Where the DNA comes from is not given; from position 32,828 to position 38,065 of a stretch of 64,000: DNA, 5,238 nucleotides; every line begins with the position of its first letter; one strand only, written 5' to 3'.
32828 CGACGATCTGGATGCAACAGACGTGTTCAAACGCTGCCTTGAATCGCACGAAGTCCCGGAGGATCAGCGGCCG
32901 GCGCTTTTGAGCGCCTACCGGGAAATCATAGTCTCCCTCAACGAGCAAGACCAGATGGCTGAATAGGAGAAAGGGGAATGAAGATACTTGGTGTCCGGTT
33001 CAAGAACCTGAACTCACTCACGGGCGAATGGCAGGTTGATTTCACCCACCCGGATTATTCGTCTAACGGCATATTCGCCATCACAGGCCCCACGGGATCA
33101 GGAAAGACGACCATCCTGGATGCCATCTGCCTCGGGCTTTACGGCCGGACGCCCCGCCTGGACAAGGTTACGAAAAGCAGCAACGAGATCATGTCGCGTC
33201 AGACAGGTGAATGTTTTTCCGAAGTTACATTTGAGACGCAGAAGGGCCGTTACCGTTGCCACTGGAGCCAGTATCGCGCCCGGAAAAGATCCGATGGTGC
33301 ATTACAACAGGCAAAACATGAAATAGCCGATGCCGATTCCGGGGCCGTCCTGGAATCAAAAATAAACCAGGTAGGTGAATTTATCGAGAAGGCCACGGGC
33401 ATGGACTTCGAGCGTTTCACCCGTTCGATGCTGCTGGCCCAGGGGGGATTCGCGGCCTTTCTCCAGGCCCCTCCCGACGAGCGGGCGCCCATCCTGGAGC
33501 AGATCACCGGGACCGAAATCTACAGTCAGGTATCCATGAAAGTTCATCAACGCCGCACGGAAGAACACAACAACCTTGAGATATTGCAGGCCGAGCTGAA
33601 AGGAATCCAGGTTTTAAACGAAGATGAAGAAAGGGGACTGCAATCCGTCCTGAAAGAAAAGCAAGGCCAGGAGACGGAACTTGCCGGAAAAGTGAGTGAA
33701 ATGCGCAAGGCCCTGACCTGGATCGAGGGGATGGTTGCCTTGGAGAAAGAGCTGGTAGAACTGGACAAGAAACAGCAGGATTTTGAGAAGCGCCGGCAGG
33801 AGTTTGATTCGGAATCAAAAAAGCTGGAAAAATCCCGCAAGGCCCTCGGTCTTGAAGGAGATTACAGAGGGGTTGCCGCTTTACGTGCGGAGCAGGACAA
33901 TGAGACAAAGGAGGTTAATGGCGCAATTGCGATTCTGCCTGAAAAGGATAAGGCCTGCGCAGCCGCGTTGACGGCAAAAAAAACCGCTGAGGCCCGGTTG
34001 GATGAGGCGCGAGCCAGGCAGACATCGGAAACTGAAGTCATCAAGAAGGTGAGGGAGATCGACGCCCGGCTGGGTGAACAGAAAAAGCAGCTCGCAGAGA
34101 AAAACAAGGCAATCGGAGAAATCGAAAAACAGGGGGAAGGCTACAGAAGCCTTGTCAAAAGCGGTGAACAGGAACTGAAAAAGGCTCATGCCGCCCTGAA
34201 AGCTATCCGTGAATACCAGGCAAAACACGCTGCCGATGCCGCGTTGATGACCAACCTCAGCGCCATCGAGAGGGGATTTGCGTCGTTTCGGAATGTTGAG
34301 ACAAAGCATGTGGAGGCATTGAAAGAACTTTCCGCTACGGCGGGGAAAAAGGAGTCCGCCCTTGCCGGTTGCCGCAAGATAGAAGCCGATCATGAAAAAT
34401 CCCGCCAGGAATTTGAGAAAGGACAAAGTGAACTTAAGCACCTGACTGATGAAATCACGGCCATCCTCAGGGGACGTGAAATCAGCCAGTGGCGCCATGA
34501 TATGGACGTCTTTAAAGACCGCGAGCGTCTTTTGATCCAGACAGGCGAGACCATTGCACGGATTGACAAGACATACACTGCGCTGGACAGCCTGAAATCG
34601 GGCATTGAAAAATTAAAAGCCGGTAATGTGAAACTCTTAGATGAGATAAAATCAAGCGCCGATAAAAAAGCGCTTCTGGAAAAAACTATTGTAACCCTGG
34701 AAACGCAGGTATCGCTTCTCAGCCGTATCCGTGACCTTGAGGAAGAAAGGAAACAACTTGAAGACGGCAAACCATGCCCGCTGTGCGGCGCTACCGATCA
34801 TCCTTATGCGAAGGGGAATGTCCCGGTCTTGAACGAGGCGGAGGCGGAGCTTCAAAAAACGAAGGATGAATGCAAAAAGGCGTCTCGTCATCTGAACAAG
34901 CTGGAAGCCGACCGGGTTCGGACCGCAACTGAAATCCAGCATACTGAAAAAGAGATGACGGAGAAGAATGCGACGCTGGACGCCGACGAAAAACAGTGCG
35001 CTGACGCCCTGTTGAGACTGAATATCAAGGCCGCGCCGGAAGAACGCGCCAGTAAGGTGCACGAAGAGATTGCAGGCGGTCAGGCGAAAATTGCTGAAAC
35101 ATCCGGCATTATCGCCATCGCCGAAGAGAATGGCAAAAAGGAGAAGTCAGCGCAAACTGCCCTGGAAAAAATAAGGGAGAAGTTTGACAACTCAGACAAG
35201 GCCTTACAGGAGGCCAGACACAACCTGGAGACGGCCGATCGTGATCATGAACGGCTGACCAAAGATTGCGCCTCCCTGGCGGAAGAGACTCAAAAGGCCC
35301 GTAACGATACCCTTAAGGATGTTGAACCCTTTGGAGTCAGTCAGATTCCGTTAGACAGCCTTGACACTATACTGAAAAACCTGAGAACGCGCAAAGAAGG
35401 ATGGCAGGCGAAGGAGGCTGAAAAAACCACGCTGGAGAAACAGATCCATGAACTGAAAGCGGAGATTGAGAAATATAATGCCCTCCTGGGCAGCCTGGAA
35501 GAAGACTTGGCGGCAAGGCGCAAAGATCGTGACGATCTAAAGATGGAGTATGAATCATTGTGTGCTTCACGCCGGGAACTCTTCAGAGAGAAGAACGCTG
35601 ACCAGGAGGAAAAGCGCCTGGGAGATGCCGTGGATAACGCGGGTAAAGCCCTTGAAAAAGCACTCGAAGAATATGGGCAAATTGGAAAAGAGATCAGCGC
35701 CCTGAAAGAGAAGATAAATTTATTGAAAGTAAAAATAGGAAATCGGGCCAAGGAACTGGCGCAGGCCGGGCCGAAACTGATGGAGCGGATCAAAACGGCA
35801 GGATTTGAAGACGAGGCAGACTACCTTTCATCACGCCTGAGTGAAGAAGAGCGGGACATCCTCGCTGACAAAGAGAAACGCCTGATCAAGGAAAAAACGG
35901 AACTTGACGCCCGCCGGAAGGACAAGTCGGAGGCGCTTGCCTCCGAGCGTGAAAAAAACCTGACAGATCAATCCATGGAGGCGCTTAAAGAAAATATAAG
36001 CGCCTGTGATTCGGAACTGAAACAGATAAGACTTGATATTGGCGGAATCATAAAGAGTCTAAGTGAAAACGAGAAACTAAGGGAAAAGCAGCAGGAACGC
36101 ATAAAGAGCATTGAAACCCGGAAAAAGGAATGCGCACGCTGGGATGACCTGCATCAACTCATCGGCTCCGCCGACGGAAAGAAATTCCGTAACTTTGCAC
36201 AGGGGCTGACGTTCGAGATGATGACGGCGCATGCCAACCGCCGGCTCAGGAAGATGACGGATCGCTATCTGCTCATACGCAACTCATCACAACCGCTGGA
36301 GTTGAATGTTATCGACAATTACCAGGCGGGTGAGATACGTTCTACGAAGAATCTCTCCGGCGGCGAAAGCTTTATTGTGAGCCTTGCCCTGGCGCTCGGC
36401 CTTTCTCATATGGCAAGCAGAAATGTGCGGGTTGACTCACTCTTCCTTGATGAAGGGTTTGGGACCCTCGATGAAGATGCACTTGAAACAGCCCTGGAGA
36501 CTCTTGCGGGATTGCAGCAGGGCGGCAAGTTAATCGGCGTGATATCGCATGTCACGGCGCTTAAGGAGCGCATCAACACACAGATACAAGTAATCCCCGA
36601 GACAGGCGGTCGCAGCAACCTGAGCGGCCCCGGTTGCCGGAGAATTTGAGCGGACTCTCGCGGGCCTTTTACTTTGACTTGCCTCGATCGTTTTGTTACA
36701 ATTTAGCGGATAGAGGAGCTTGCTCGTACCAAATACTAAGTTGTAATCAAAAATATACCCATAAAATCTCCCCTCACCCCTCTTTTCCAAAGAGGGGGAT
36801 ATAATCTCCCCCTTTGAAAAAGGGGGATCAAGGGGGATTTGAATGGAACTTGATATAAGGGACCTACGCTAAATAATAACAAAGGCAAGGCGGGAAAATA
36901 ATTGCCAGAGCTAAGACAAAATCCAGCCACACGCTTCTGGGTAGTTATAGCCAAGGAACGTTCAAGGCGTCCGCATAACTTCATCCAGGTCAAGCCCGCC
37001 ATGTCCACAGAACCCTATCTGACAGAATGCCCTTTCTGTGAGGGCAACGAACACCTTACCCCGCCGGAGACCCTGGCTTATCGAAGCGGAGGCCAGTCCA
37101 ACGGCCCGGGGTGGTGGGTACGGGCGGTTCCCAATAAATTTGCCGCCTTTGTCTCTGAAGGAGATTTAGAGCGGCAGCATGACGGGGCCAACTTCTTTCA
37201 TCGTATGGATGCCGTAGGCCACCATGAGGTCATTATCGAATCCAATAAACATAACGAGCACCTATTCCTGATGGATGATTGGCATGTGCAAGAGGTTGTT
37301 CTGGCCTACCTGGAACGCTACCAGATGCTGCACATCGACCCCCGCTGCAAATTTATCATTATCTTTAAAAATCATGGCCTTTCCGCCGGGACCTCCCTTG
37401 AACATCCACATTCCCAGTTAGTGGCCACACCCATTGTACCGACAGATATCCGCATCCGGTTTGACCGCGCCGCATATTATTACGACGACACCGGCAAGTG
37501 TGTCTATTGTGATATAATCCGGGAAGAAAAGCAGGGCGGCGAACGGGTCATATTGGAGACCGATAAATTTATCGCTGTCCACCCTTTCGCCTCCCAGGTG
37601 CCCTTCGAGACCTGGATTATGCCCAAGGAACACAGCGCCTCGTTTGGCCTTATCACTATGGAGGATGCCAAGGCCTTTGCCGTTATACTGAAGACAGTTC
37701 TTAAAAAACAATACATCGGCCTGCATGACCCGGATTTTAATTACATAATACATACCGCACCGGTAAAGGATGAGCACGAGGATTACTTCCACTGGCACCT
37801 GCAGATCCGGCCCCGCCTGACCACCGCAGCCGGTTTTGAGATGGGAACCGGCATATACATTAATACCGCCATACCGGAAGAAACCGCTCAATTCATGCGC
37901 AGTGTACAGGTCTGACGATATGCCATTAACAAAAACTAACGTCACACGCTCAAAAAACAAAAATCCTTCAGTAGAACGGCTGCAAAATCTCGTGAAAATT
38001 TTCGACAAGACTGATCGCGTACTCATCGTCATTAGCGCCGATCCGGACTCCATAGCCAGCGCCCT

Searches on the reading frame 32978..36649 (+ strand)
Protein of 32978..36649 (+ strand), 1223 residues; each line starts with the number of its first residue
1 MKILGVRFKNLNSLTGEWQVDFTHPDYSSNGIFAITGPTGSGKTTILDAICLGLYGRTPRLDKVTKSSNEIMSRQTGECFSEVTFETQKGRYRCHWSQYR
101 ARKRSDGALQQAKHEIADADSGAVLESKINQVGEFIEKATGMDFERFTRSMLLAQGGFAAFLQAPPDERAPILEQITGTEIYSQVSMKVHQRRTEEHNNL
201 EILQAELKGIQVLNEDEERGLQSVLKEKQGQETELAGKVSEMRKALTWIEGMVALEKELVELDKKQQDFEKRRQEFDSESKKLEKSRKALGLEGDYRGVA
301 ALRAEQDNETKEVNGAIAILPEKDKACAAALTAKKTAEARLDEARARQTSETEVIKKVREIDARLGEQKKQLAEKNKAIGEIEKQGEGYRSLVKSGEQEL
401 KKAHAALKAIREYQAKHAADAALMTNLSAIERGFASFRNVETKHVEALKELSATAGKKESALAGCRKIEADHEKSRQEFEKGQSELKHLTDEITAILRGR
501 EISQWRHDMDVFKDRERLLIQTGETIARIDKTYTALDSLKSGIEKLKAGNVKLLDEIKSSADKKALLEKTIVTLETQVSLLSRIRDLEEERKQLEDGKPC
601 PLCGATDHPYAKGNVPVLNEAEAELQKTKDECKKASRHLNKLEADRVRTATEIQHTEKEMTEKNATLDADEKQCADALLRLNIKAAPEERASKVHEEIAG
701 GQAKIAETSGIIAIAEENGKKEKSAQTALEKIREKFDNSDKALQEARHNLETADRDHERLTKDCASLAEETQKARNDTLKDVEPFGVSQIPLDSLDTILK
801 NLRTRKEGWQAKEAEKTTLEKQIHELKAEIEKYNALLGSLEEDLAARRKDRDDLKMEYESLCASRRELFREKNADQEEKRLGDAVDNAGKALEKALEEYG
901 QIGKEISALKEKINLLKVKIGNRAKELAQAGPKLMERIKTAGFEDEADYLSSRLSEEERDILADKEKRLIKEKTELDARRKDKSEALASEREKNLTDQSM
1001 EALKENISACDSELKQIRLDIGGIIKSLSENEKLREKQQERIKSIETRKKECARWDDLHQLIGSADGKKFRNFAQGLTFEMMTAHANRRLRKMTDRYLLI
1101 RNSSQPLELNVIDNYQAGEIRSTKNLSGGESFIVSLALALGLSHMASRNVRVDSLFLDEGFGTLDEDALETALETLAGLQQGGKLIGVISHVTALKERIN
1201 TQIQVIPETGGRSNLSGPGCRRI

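Call 8: search_protein_families(library=pfam, proteins=[window:32978-36649:+], max_evalue=0.001)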
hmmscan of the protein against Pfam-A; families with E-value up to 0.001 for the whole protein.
window:32978-36649:+ (1223 aa): 3 families
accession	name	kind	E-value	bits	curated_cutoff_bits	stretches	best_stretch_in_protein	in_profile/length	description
PF13476.12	AAA_23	-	4.3e-28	99.8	27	1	7-210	3-196/201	AAA domain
PF13558.12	SbcC_Walker_B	-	1.6e-11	44.7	27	1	1113-1177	16-89/90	SbcC/RAD50-like, Walker B motif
PF13555.12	AAA_29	-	2e-06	27.9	27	1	27-58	19-50/61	P-loop containing region of AAA domain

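Call 53: search_protein_families(library=padloc, proteins=[window:32978-36649:+], max_evalue=0.00001)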
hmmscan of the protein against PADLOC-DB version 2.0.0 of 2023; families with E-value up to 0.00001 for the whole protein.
window:32978-36649:+ (1223 aa): 8 families
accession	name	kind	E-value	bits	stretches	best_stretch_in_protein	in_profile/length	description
PDLC03859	LmuB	-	1.1e-25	88.9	2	2-418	4-423/611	-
PDLC03865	LmuB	-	3.8e-16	56.5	1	1-92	1-108/1007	-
PDLC04135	mad3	-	7.4e-09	33.6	0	2-1205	1-337/374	mads_3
PDLC03868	LmuB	-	3.3e-07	27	0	345-871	241-744/1035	-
PDLC02668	DndD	-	3.8e-07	27.4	1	1-68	1-68/659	DndD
PDLC00551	JetC2|JetC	-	3.3e-06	23.2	0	242-593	228-587/1365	DUF3584 domain; MukB-like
PDLC04140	mad8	-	3.6e-06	24.7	1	26-227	23-129/314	mads_8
PDLC02756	PbeC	-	8.2e-06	23.1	1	1-65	1-66/643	PbeC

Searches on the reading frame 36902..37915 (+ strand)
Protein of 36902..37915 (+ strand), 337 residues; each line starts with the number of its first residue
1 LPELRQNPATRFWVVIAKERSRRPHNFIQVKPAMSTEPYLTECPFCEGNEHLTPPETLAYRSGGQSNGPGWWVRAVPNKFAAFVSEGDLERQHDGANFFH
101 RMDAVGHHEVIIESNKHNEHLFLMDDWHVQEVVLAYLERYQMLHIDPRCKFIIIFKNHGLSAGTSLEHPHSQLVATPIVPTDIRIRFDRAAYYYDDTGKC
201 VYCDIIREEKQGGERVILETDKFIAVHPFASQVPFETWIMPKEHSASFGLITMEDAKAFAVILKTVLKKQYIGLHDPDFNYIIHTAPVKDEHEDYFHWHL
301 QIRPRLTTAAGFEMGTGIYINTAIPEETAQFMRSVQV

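Call 8: search_protein_families(library=pfam, proteins=[window:36902-37915:+], max_evalue=0.001)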
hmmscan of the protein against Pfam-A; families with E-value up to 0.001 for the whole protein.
window:36902-37915:+ (337 aa): 5 families
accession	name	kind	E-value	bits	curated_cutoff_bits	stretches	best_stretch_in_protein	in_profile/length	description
PF01087.27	GalP_UDP_transf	-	6.1e-15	56.6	22.1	1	3-180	13-184/184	Galactose-1-phosphate uridyl transferase, N-terminal domain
PF02744.22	GalP_UDP_tr_C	-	1.3e-12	48.2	29.2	1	192-302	7-119/165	Galactose-1-phosphate uridyl transferase, C-terminal domain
PF16268.10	DUF4921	-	1.3e-11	44.5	28.5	1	141-329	213-390/425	Domain of unknown function (DUF4921)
PF16285.10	DUF4931_N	-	3.3e-09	37.3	24.1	1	107-175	52-120/124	Domain of unknown function (DUF4931) N-terminal domain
PF11969.13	DcpS_C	-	0.00011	23.1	24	1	199-300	1-99/114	Scavenger mRNA decapping enzyme C-term binding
